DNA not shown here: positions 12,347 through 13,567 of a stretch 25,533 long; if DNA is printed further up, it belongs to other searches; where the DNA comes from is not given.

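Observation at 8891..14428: PseB followed by a reductase rather than an aminotransferase: predicted 7-hydroxy-9-deoxy nonulosonate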

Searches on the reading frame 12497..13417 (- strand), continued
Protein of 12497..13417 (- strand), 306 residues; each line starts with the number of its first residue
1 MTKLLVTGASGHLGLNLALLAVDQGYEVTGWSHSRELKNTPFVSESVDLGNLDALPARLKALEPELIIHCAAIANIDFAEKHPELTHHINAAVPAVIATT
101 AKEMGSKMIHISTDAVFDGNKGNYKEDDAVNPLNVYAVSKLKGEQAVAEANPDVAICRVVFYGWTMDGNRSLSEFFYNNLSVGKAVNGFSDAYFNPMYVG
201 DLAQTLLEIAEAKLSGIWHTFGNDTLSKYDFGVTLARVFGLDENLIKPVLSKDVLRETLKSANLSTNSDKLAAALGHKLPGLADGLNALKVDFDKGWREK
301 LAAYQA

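Call 33: find_encoding_contigs(protein=P0143, flank=10000, max_places=1)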
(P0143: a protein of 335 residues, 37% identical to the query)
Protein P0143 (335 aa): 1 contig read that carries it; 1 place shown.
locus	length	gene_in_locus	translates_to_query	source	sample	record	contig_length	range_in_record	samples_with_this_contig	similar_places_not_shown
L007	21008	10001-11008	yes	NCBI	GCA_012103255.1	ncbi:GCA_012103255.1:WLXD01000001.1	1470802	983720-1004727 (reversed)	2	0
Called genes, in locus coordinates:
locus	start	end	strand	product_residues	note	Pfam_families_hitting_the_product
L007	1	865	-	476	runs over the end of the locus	PF13428:TPR_14 (faint)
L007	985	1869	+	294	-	PF02563:Poly_export, PF22461:SLBB_2 (faint), PF10531:SLBB (faint)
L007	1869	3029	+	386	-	PF13472:Lipase_GDSL_2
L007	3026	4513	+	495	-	-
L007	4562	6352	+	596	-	PF00664:ABC_membrane, PF02463:SMC_N (weak), PF00005:ABC_tran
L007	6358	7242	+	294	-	PF00535:Glycos_transf_2, PF10111:Glyco_tranf_2_2, PF13506:Glyco_transf_21 (weak), PF13641:Glyco_tranf_2_3, PF13632:Glyco_trans_2_3 (weak)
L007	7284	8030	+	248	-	PF13489:Methyltransf_23 (weak)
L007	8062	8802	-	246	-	-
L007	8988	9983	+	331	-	PF01073:3Beta_HSD, PF01370:Epimerase, PF02719:Polysacc_synt_2, PF04321:RmlD_sub_bind, PF07993:NAD_binding_4 (weak), PF08659:KR (weak), PF13460:NAD_binding_10, PF16363:GDP_Man_Dehyd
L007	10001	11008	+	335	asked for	PF01370:Epimerase, PF04321:RmlD_sub_bind, PF16363:GDP_Man_Dehyd, PF02719:Polysacc_synt_2 (weak)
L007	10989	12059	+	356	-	PF03102:NeuB, PF08666:SAF (weak)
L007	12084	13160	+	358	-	PF13477:Glyco_trans_4_2, PF13579:Glyco_trans_4_4 (weak), PF13439:Glyco_transf_4 (weak), PF00534:Glycos_transf_1, PF13692:Glyco_trans_1_4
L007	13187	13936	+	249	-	PF02348:CTP_transf_3, PF12804:NTP_transf_3 (weak)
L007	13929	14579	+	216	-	PF08242:Methyltransf_12, PF13649:Methyltransf_25 (weak)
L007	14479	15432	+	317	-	PF00685:Sulfotransfer_1, PF13469:Sulfotransfer_3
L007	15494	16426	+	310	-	-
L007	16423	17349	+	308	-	PF00535:Glycos_transf_2, PF10111:Glyco_tranf_2_2 (weak), PF13641:Glyco_tranf_2_3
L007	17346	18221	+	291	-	PF13641:Glyco_tranf_2_3, PF00535:Glycos_transf_2, PF10111:Glyco_tranf_2_2, PF13632:Glyco_trans_2_3 (faint)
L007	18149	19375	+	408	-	PF00534:Glycos_transf_1, PF13692:Glyco_trans_1_4, PF13524:Glyco_trans_1_2 (weak)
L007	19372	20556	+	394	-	PF13439:Glyco_transf_4, PF13579:Glyco_trans_4_4, PF20706:GT4-conflict, PF00534:Glycos_transf_1, PF13692:Glyco_trans_1_4, PF13524:Glyco_trans_1_2 (weak)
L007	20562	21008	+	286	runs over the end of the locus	PF05050:Methyltransf_21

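Call 35: search_protein_families(library=pfam, proteins=[P0182, P0239])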
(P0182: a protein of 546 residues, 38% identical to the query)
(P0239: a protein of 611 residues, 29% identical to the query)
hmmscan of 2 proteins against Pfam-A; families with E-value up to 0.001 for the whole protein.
P0182 (546 aa): 5 families
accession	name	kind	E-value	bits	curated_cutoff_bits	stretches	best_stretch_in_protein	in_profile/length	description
PF04321.23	RmlD_sub_bind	-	1.8e-57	195.1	27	1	244-529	3-281/287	RmlD substrate binding domain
PF01370.27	Epimerase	-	7.7e-24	84.9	20.9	1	244-431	1-204/240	NAD dependent epimerase/dehydratase family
PF16363.11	GDP_Man_Dehyd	-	2.6e-10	40.7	27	1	246-387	2-164/332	GDP-mannose 4,6 dehydratase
PF02719.21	Polysacc_synt_2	-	8.5e-07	28.9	20.2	1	246-356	3-131/293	Polysaccharide biosynthesis protein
PF07993.18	NAD_binding_4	-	3.3e-06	26.9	20.1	1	307-391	92-192/258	Male sterility protein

P0239 (611 aa): 7 families
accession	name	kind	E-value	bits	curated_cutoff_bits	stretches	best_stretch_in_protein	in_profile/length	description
PF04321.23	RmlD_sub_bind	-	1.4e-99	333.2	27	2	314-597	2-275/287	RmlD substrate binding domain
PF01370.27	Epimerase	-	9.7e-38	130.4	20.9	2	315-506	1-205/240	NAD dependent epimerase/dehydratase family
PF16363.11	GDP_Man_Dehyd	-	1e-20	74.9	27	1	329-594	18-322/332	GDP-mannose 4,6 dehydratase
PF01073.25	3Beta_HSD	-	5.8e-17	62.1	22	2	346-461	39-159/280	3-beta hydroxysteroid dehydrogenase/isomerase family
PF07993.18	NAD_binding_4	-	7.1e-15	55.3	20.1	2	81-160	107-204/258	Male sterility protein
PF02719.21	Polysacc_synt_2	-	3.7e-13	49.7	20.2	1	358-457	60-147/293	Polysaccharide biosynthesis protein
PF13460.12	NAD_binding_10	-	4.9e-07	30.2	27.2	1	346-470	30-142/184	NAD(P)H-binding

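Call 36: find_encoding_contigs(protein=P0182, flank=10000, max_places=1)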
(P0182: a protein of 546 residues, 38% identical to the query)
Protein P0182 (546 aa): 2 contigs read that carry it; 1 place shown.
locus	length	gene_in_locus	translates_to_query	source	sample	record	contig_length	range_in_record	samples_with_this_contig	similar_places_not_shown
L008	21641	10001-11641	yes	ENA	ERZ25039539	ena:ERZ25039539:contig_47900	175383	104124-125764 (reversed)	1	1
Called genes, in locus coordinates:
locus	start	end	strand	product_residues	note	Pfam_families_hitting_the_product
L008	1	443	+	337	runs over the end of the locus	PF00294:PfkB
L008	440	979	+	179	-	PF08645:PNK3P, PF12710:HAD (faint), PF13344:Hydrolase_6 (faint), PF13419:HAD_2 (faint), PF00702:Hydrolase, PF13242:Hydrolase_like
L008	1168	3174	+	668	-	PF02810:SEC-C (weak), PF00515:TPR_1 (weak), PF07719:TPR_2 (weak), PF13414:TPR_11, PF13424:TPR_12 (weak), PF13432:TPR_16, PF14559:TPR_19 (weak), PF00515:TPR_1 (weak), +10 more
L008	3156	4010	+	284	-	-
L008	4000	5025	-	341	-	-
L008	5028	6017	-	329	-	PF01408:GFO_IDH_MocA, PF22725:GFO_IDH_MocA_C3, PF02894:GFO_IDH_MocA_C (faint)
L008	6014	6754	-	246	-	PF02348:CTP_transf_3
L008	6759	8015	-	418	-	PF01041:DegT_DnrJ_EryC1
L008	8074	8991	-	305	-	PF00248:Aldo_ket_red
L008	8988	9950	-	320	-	PF00107:ADH_zinc_N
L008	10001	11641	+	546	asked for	PF01370:Epimerase, PF02719:Polysacc_synt_2 (weak), PF04321:RmlD_sub_bind, PF07993:NAD_binding_4 (faint), PF16363:GDP_Man_Dehyd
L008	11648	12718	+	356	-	PF03102:NeuB, PF08666:SAF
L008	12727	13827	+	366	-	PF13579:Glyco_trans_4_4, PF13439:Glyco_transf_4, PF13477:Glyco_trans_4_2, PF00534:Glycos_transf_1, PF13692:Glyco_trans_1_4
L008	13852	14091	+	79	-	-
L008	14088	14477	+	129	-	PF02661:Fic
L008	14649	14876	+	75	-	-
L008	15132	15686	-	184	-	-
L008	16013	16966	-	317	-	PF08240:ADH_N, PF00107:ADH_zinc_N, PF13602:ADH_zinc_N_2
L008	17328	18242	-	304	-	-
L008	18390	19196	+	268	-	-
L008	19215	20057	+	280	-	PF00106:adh_short, PF08659:KR (weak), PF23441:SDR (faint), PF13561:adh_short_C2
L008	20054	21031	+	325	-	PF01408:GFO_IDH_MocA, PF03447:NAD_binding_3 (weak), PF02894:GFO_IDH_MocA_C, PF22725:GFO_IDH_MocA_C3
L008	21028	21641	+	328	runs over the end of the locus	PF00288:GHMP_kinases_N, PF08544:GHMP_kinases_C (weak)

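Call 37: find_encoding_contigs(protein=P0166, flank=10000, max_places=1)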
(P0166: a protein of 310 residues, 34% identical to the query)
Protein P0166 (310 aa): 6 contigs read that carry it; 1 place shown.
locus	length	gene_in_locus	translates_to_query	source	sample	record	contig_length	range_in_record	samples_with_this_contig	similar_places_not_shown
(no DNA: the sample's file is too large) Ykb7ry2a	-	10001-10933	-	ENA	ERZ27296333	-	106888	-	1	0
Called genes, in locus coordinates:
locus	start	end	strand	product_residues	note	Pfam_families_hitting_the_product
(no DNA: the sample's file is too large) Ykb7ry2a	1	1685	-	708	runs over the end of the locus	PF03706:LPG_synthase_TM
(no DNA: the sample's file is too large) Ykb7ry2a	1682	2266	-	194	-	PF00702:Hydrolase, PF13419:HAD_2, PF03031:NIF (weak)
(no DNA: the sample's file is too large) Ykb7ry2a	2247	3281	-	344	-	PF00106:adh_short (weak), PF01073:3Beta_HSD, PF01370:Epimerase, PF02719:Polysacc_synt_2, PF04321:RmlD_sub_bind, PF13460:NAD_binding_10 (faint), PF16363:GDP_Man_Dehyd, PF07993:NAD_binding_4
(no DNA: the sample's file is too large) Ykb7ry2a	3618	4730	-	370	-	PF13439:Glyco_transf_4, PF13579:Glyco_trans_4_4 (weak), PF20706:GT4-conflict, PF00534:Glycos_transf_1, PF13692:Glyco_trans_1_4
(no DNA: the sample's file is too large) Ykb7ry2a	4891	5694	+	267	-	PF00535:Glycos_transf_2, PF10111:Glyco_tranf_2_2 (faint), PF13641:Glyco_tranf_2_3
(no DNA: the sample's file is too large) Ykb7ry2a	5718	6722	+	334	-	PF02706:Wzz (faint), PF13807:GNVR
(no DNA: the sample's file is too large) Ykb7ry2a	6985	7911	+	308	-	PF00248:Aldo_ket_red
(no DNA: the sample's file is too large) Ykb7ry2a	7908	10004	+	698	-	PF02348:CTP_transf_3, PF12804:NTP_transf_3 (weak), PF00202:Aminotran_3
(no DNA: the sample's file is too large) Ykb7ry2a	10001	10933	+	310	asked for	PF01370:Epimerase, PF04321:RmlD_sub_bind, PF16363:GDP_Man_Dehyd (weak)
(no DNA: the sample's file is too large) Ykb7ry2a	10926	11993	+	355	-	PF03102:NeuB, PF08666:SAF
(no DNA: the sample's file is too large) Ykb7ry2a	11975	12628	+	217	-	PF00535:Glycos_transf_2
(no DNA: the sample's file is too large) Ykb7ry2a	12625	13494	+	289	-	PF13641:Glyco_tranf_2_3 (weak), PF00535:Glycos_transf_2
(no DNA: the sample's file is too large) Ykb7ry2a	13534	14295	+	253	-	PF00483:NTP_transferase, PF12804:NTP_transf_3 (weak)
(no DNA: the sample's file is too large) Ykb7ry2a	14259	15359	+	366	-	PF01370:Epimerase, PF04321:RmlD_sub_bind, PF16363:GDP_Man_Dehyd, PF02719:Polysacc_synt_2, PF07993:NAD_binding_4 (weak)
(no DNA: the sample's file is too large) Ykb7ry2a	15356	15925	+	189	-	PF00908:dTDP_sugar_isom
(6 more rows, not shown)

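Call 39: find_related_loci(query=A1, collection=genome_contigs, flank=8000)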
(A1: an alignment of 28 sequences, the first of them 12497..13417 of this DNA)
Query A1 (306 aa) in genome_contigs; peptide patterns used: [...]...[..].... (x = any residue, [..] = any of these).
599 stretches matched a pattern (row limit reached: there are more); 593 encode a relative of the query (tblastn E <= 1e-3); the best 80 are kept; 80 distinct loci.
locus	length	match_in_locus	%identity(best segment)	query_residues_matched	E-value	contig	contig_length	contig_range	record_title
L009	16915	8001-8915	76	1-306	1e-157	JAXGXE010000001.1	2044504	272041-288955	MAG: Anaerolineaceae bacterium isolate AnMBR.bin483 bin483_1, whole genome shotgun sequence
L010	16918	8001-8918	57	1-306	7e-116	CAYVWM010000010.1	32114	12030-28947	MAG TPA_asm: uncultured Anaerolineaceae bacterium isolate SRP239243_co2_301 genome assembly, contig: NODE_1995_length_32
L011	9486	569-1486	58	1-306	3e-113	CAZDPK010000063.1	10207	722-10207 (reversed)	MAG TPA_asm: uncultured Anaerolineaceae bacterium isolate binchicken_co168_79 genome assembly, contig: NODE_11009_length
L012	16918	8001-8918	53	1-306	6e-109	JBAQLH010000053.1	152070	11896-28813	MAG: Anaerolineaceae bacterium isolate MFD12032_ilm_asm_bin14 k127_21647, whole genome shotgun sequence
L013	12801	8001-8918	54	1-306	8e-109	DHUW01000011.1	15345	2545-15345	MAG TPA_asm: Anaerolineaceae bacterium UBA5224 UBA5224_contig_2483, whole genome shotgun sequence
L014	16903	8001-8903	55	1-301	5e-109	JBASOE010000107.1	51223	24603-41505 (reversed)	MAG: Anaerolineaceae bacterium isolate MFD12108_ilm_asm_bin33 k127_92684, whole genome shotgun sequence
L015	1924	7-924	56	1-306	4e-115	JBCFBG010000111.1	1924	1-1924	MAG: Anaerolineaceae bacterium isolate maxbin2.bin.9 NODE_11292_length_1924_cov_48.633389, whole genome shotgun sequence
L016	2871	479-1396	54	1-306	8e-112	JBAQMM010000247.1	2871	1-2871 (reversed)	MAG: Anaerolineaceae bacterium isolate MFD12067_ilm_asm_bin1 k127_67602, whole genome shotgun sequence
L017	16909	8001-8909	53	1-303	4e-106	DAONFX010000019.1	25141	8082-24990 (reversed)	MAG TPA_asm: Anaerolineaceae bacterium isolate AMR_MDS_3832 NODE_2010_length_25141_cov_6.625090, whole genome shotgun se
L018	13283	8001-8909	55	4-306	3e-106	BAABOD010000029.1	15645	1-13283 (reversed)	MAG: Anaerolineaceae bacterium CANAV_udea05 DNA, sequence029, whole genome shotgun sequence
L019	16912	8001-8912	54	1-304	9e-106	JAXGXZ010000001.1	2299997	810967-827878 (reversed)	MAG: Anaerolineaceae bacterium isolate AnMBR.bin501 bin501_1, whole genome shotgun sequence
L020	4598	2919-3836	54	1-306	2e-106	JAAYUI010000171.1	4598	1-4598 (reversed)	MAG: Caldisericales bacterium isolate AS27yjCOA_144 137264_AS27, whole genome shotgun sequence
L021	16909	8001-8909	55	1-303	5e-104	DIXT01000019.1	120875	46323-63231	MAG TPA_asm: Anaerolineaceae bacterium UBA6073 UBA6073_contig_153, whole genome shotgun sequence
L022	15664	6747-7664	53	1-306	1e-103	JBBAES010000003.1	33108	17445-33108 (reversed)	MAG: Anaerolineaceae bacterium isolate SO_2017_LW2_2 scaffold_2937_c1_LW138R_2017, whole genome shotgun sequence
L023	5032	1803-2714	53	1-304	1e-103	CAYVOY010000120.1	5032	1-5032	MAG TPA_asm: uncultured Anaerolineaceae bacterium isolate ERP125879_co1_74 genome assembly, contig: NODE_8741_length_503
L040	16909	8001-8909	48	1-304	7e-90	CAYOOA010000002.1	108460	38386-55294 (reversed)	MAG TPA_asm: uncultured Anaerolineaceae bacterium isolate SRP216815_co1_131 genome assembly, contig: NODE_217_length_108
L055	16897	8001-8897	44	1-300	1e-84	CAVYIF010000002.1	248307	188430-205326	MAG: uncultured Chloroflexia bacterium isolate MFD05684.bin.2.144 genome assembly, contig: contig_106356, whole genome s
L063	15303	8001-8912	46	1-305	7e-83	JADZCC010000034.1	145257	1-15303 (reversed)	MAG: Anaerolineales bacterium isolate SJ708 c_000000432242, whole genome shotgun sequence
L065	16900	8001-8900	44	1-301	6e-83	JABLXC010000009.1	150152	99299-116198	MAG: Anaerolineae bacterium isolate Ch132 contig9, whole genome shotgun sequence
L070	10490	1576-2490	44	1-306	3e-82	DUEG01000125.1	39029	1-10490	MAG TPA_asm: Anaerolineae bacterium isolate G519 Contig125, whole genome shotgun sequence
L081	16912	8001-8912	44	1-305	2e-81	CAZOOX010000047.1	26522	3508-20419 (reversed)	MAG TPA_asm: uncultured Anaerolineaceae bacterium isolate binchicken_co65_453 genome assembly, contig: NODE_7490_length_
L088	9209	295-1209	44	1-306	4e-81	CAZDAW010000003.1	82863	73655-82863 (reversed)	MAG TPA_asm: uncultured Anaerolineaceae bacterium isolate SRP167436_co1_201 genome assembly, contig: NODE_276_length_828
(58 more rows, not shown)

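Call 45: search_protein_families(library=pfam, proteins=[L040:8917-10218:+, L040:10134-11399:+, L081:8924-10564:+, L088:1216-2991:+, L088:3003-4124:+, L088:4158-4910:+, L063:10920-12704:+, L055:11949-13283:+, L065:11169-12929:+, L070:5565-6881:+])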
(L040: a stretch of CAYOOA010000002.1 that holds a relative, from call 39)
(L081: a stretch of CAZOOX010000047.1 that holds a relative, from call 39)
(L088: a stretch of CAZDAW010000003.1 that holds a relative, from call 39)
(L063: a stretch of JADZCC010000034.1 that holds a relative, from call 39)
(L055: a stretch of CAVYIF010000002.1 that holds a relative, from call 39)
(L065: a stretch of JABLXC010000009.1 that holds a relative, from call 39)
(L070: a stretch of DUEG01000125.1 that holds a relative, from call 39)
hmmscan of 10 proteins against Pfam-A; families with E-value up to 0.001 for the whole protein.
L040:8917-10218:+ (433 aa): 0 families

L040:10134-11399:+ (421 aa): 0 families

L081:8924-10564:+ (546 aa): 2 families
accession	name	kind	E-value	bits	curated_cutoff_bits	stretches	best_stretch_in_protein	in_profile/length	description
PF13231.12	PMT_2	-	2.1e-09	38.2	26.1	1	95-237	21-155/160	Dolichyl-phosphate-mannose-protein mannosyltransferase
PF02366.24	PMT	-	3.6e-09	37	22.7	1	96-239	83-228/245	Dolichyl-phosphate-mannose-protein mannosyltransferase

L088:1216-2991:+ (591 aa): 0 families

L088:3003-4124:+ (373 aa): 5 families
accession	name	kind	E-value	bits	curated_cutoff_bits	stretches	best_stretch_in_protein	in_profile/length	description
PF01041.23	DegT_DnrJ_EryC1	-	2.5e-135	451.8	19.8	1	21-369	5-360/360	DegT/DnrJ/EryC1/StrS aminotransferase family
PF00155.27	Aminotran_1_2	-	1.5e-11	44.5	19.7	1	43-134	44-151/361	Aminotransferase class I and II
PF01212.27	Beta_elim_lyase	-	5.8e-09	36.1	27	1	43-280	34-275/288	Beta-eliminating lyase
PF00266.25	Aminotran_5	-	7.9e-05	22.2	21.5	1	46-167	48-180/371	Aminotransferase class-V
PF01053.26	Cys_Met_Meta_PP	-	8.3e-05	21.7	27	1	46-217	57-227/381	Cys/Met metabolism PLP-dependent enzyme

L088:4158-4910:+ (250 aa): 2 families
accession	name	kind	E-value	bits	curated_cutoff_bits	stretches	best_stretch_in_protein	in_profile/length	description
PF00535.33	Glycos_transf_2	-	4.3e-28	98.8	23.3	1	6-171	1-166/168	Glycosyl transferase family 2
PF13641.12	Glyco_tranf_2_3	-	1.4e-09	38.7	27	1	4-121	2-122/230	Glycosyltransferase like family 2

L063:10920-12704:+ (594 aa): 0 families

L055:11949-13283:+ (444 aa): 3 families
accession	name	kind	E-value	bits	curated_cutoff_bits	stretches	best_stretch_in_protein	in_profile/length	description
PF16254.10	DUF4910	-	1.3e-58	198.1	26.6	1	11-359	3-246/247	Domain of unknown function (DUF4910)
PF09940.16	DUF2172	-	1e-26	93.5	27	1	65-155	3-92/92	Domain of unknown function (DUF2172)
PF04389.22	Peptidase_M28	-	3.3e-13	50.2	21.3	1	183-351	14-190/193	Peptidase family M28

L065:11169-12929:+ (586 aa): 1 family
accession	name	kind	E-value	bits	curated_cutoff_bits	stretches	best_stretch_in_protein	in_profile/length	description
PF13231.12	PMT_2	-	1.3e-11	45.4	26.1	1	57-200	1-145/160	Dolichyl-phosphate-mannose-protein mannosyltransferase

L070:5565-6881:+ (438 aa): 3 families
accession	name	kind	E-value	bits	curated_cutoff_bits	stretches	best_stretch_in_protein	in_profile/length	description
PF16254.10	DUF4910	-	2e-55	187.8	26.6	1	4-353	2-246/247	Domain of unknown function (DUF4910)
PF09940.16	DUF2172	-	2.1e-28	99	27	1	59-149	3-92/92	Domain of unknown function (DUF2172)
PF04389.22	Peptidase_M28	-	8.4e-09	35.9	21.3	1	178-345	15-190/193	Peptidase family M28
